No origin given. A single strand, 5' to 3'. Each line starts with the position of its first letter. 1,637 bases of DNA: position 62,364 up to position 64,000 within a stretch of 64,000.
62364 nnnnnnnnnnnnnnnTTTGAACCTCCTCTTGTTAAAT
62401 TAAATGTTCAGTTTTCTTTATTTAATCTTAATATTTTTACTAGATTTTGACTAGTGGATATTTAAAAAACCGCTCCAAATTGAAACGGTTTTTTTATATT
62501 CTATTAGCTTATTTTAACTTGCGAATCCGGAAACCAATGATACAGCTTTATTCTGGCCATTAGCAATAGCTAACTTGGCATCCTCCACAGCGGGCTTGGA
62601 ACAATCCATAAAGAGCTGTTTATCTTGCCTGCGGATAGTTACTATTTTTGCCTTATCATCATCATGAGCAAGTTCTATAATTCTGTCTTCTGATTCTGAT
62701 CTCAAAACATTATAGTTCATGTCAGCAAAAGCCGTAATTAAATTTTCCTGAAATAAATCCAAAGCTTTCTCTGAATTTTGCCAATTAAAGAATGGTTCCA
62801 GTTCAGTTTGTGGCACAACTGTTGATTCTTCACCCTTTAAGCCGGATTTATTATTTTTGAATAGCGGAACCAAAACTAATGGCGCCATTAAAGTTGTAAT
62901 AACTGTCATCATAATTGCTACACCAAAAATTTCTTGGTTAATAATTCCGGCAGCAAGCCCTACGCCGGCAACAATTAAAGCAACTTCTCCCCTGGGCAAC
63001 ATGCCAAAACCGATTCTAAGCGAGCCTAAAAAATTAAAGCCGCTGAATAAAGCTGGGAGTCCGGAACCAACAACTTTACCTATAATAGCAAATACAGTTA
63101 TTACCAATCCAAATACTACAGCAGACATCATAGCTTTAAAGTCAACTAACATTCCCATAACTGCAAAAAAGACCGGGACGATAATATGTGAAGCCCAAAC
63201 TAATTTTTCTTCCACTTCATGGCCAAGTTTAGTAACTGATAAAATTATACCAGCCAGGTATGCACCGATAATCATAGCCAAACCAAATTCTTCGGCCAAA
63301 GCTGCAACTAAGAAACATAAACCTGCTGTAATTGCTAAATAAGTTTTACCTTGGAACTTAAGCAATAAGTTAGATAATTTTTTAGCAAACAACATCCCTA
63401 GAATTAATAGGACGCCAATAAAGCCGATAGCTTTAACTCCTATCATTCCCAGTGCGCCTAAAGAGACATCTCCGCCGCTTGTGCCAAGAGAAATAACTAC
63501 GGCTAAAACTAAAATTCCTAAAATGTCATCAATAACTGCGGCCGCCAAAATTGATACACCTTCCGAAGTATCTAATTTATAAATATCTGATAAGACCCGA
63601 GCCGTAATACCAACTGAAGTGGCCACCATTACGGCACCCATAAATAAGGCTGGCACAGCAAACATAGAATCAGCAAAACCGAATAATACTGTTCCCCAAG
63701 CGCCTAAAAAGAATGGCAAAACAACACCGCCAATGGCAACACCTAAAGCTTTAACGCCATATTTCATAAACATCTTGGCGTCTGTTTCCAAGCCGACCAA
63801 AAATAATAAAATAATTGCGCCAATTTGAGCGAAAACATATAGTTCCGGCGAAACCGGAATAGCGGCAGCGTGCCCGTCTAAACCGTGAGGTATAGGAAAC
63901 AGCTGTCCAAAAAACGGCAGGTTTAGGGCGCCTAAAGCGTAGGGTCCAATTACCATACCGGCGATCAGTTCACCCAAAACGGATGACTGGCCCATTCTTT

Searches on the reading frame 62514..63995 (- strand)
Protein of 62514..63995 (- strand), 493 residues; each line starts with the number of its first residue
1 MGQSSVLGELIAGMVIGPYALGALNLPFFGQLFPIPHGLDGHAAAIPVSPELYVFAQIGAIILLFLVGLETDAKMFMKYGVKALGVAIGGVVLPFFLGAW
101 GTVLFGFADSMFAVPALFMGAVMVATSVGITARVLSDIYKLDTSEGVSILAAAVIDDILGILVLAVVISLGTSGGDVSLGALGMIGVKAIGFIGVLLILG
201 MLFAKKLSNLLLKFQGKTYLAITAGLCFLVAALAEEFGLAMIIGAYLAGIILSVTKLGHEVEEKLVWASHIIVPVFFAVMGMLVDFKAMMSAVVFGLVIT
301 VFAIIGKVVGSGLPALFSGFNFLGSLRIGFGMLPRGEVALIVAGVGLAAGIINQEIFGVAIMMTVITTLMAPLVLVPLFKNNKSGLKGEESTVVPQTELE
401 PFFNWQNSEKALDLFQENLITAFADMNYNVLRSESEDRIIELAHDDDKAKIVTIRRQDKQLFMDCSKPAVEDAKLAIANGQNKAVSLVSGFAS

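Call 75: search_protein_families(library=pfam, proteins=[window:62514-63995:-])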
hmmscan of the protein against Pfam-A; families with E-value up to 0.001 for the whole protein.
window:62514-63995:- (493 aa): 1 family
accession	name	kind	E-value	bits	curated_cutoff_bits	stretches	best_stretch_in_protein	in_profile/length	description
PF00999.27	Na_H_Exchanger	-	7.7e-59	199.9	26.2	1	2-380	15-374/375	Sodium/hydrogen exchanger, transmembrane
